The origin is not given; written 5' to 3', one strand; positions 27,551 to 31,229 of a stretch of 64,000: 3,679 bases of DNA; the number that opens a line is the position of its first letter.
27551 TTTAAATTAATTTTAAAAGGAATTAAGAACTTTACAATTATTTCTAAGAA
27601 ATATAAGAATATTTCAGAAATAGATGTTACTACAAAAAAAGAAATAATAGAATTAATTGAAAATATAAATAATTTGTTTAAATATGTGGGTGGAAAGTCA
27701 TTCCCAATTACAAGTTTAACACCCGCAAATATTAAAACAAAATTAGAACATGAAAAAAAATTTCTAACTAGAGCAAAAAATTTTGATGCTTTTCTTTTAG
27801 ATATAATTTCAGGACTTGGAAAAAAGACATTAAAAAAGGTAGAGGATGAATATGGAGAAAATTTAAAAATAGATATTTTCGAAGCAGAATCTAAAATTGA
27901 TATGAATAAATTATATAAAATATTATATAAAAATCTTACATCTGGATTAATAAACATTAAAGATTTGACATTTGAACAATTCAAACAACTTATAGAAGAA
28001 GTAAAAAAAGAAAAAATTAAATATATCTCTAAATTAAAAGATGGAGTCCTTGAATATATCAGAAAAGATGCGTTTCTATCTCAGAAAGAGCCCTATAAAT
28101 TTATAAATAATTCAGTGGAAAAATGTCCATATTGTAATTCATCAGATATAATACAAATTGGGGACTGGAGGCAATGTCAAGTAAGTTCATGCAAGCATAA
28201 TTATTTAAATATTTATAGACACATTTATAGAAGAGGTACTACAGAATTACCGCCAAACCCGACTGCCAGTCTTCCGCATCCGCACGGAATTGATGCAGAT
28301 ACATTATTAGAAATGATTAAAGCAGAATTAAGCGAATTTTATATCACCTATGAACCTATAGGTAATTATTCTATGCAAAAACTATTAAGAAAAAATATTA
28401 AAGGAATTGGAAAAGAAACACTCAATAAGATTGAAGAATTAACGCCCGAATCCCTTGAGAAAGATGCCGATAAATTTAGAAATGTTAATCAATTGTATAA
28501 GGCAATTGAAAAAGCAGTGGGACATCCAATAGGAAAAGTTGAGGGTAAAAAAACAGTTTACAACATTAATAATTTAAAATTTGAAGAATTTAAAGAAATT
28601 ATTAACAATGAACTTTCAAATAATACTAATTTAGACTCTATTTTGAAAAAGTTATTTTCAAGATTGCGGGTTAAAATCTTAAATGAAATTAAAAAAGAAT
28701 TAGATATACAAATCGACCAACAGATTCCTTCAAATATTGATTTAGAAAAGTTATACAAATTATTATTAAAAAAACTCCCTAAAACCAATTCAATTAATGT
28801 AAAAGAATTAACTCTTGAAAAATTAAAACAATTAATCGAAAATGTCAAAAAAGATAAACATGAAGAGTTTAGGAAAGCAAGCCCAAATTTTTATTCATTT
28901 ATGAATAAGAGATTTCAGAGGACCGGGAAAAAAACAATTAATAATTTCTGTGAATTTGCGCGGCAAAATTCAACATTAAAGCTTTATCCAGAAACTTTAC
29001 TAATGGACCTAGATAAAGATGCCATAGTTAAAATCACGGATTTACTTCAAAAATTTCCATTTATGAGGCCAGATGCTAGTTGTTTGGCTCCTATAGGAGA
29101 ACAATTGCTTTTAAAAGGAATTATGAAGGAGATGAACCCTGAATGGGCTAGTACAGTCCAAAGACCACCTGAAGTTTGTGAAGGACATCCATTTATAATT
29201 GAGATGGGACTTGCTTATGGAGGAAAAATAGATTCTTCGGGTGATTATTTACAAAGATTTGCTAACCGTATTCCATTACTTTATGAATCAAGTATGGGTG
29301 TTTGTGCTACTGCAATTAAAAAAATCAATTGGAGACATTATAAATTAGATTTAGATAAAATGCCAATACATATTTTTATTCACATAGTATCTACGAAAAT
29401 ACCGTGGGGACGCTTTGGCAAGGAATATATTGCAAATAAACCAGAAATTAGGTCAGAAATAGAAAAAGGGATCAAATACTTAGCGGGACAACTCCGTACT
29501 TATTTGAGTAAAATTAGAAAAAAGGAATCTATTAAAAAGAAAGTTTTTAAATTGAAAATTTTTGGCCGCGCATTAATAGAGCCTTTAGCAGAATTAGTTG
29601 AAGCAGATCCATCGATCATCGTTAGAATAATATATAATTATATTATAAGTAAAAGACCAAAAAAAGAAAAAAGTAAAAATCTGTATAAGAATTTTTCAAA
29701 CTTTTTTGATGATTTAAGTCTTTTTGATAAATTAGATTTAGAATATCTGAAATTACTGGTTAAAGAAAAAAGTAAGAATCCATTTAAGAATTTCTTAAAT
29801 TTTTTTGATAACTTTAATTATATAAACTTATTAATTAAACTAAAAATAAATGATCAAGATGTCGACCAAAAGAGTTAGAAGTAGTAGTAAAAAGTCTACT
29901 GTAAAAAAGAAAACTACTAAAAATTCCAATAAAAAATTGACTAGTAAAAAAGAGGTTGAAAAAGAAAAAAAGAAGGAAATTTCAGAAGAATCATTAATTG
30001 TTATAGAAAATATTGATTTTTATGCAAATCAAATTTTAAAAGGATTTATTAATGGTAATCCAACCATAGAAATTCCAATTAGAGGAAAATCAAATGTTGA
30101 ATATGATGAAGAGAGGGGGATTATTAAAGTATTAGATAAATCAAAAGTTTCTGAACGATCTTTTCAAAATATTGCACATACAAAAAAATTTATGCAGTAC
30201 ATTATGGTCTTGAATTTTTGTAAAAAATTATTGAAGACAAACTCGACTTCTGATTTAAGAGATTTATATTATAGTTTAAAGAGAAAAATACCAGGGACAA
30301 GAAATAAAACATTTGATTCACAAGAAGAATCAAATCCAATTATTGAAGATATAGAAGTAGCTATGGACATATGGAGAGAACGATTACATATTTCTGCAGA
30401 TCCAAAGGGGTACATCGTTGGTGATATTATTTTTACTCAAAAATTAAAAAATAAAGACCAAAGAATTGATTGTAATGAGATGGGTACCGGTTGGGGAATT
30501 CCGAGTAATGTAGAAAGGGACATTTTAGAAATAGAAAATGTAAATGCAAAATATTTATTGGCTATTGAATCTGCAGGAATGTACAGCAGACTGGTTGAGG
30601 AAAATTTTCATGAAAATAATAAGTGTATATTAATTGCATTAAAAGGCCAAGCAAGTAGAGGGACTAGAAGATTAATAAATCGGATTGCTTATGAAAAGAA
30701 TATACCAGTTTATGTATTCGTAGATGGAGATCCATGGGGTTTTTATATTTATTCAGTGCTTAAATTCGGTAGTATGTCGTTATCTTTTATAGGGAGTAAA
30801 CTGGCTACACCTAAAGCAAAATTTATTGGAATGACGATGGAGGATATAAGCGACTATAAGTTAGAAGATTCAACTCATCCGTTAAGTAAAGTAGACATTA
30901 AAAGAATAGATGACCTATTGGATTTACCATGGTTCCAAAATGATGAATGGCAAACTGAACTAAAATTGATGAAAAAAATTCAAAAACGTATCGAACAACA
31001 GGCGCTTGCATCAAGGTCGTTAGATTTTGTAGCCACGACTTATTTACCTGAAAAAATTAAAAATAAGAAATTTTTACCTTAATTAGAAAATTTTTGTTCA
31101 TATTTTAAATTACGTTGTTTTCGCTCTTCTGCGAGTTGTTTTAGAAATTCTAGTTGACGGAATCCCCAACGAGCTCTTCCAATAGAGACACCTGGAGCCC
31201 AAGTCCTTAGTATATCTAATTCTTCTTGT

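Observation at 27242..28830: About 530-aa insertion in topoisomerase VI subunit B, between the GHKL ATPase and the H2TH/transducer region, with zinc ribbons and duplicated HhH-like modules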

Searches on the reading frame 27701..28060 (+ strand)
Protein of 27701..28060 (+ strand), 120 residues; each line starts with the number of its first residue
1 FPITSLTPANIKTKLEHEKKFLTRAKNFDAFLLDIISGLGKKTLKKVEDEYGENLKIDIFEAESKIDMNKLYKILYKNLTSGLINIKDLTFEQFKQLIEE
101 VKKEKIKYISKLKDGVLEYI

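Call 60: predict_structure(alignment_id=A5)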
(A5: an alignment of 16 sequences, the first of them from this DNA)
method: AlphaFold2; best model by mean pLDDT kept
length: 120 residues; sequences in the alignment: 16
mean_pLDDT: 83.4   pTM: 0.65
mean pLDDT of the five models: 83.4, 82.6, 81.6, 81.3, 75.1
residues with pLDDT >= 90: 52; 70-90: 49; 50-70: 17; < 50: 2
segments of 3 or more residues with pLDDT < 50: none
pLDDT, mean of each block of 10 residues (from residue 1): 78 91 90 89 93 94 91 89 70 81 73 61
secondary structure, 60 per line:
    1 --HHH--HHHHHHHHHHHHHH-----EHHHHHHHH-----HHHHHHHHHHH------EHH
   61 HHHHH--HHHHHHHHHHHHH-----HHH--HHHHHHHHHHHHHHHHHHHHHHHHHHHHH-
elements in order: H8-21 H28-35 H41-51 H59-65 H68-80 H91-119

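Call 63: fold_search(model_id=the predicted structure, library=pdb)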
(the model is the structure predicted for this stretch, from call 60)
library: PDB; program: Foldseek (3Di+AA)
matches with E <= 10: 78; with E <= 0.001: 0
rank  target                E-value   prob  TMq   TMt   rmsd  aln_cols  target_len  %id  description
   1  1mx0_D                1.3e-01  0.96  0.41  0.13   3.1        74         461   16  Structure of topoisomerase subunit (released 2003-01-07)
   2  1mx0_C                2.0e-01  0.92  0.40  0.12   3.3        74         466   16  Structure of topoisomerase subunit (released 2003-01-07)
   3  1z5a_B                2.7e-01  0.91  0.41  0.13   3.2        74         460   15  Topoisomerase VI-B, ADP-bound dimer form (released 2005-06-14)
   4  1mx0_B                3.7e-01  0.80  0.37  0.12   3.8        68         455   13  Structure of topoisomerase subunit (released 2003-01-07)
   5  1mx0_A                4.2e-01  0.85  0.41  0.13   3.2        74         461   15  Structure of topoisomerase subunit (released 2003-01-07)
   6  1mx0_F                4.2e-01  0.84  0.41  0.12   3.2        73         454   15  Structure of topoisomerase subunit (released 2003-01-07)
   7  1mu5                  4.4e-01  0.94  0.48  0.14   2.3        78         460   15  Structure of topoisomerase subunit (released 2003-01-07)
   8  1z59                  6.1e-01  0.90  0.47  0.14   2.5        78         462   15  Topoisomerase VI-B, ADP-bound monomer form (released 2005-06-14)
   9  1mx0_E                6.9e-01  0.60  0.42  0.13   7.1        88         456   12  Structure of topoisomerase subunit (released 2003-01-07)
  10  2zbk_B                7.8e-01  0.77  0.43  0.12   2.8        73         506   14  Crystal structure of an intact type II DNA topoisomerase: insights into DNA transfer mechanisms (released 2008-02-12)
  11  8aaf_a                7.8e-01  0.60  0.40  0.07   5.3        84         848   11  Yeast RQC complex in state G (released 2023-03-08)
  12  2hkj                  9.4e-01  0.80  0.46  0.13   2.6        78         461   15  Topoisomerase VI-B bound to radicicol (released 2006-08-29)
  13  7shg_A                9.4e-01  0.30  0.35  0.10   4.9        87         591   16  Polysaccharide ribofuranosyl transferase from Thermobacillus composti (released 2022-03-02)
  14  9o8z_D                1.2e+00  0.44  0.39  0.10   3.9        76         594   13  CryoEM structure of M. mazei topoisomerase VI-minicircle DNA complex in partially unfolded transducer state (released 2026-02-25)
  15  6bek_A                1.5e+00  0.14  0.27  0.34   8.2        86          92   16  Structure of sIHF bound to an 8bp palindromic DNA (released 2018-10-31)
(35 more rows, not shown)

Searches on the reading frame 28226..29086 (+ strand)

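Call 40: search_protein_families(library=pfam, proteins=[window:28226-29086:+], max_evalue=10)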
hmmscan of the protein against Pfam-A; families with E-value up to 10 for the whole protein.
window:28226-29086:+ (287 aa): 4 families
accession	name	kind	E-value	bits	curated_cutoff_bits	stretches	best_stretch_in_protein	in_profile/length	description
PF02877.19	PARP_reg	-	0.0024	18.4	26.8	1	178-251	33-106/135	Poly(ADP-ribose) polymerase, regulatory domain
PF10163.14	EnY2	-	0.92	10.3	27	1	122-165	38-81/83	Transcription factor e(y)2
PF14261.11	DUF4351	-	1.2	9.6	25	0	52-79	14-41/59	Domain of unknown function (DUF4351)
PF17528.7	HdcB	-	9.7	6.4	30.4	1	170-242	6-78/174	Histidine decarboxylase maturation protein HdcB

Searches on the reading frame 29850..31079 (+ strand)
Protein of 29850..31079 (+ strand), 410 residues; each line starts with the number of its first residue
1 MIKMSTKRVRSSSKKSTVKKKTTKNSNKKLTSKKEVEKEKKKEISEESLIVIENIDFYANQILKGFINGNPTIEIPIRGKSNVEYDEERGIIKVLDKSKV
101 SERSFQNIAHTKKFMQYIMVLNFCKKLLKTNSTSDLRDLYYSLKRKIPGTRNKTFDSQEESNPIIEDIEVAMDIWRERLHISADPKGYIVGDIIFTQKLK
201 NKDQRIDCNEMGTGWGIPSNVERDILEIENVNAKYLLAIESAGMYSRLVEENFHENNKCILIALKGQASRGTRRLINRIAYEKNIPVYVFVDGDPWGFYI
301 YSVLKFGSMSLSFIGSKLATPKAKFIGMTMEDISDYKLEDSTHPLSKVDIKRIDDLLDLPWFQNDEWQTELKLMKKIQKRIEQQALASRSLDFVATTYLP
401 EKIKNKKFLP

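Call 3: search_protein_families(library=pfam, proteins=[window:29850-31079:+], max_evalue=1)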
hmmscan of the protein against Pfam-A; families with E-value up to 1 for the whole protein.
window:29850-31079:+ (410 aa): 4 families
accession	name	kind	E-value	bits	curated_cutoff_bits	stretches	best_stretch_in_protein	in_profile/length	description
PF21180.3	TOP6A-Spo11_Toprim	-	3.9e-59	199.9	24.1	1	235-403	1-170/170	Topoisomerase 6 subunit A/Spo11, Toprim domain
PF04406.19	TP6A_N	-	1.2e-16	60.7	26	1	112-181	1-62/62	Type IIB DNA topoisomerase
PF23947.1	DUF7281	-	3.6e-05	23.9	27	1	220-391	29-179/183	Domain of unknown function (DUF7281)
PF20768.2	Topo_VI_alpha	-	0.00014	22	23.6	1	188-229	6-47/50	All-beta domain in DNA topoisomerase VI alpha subunit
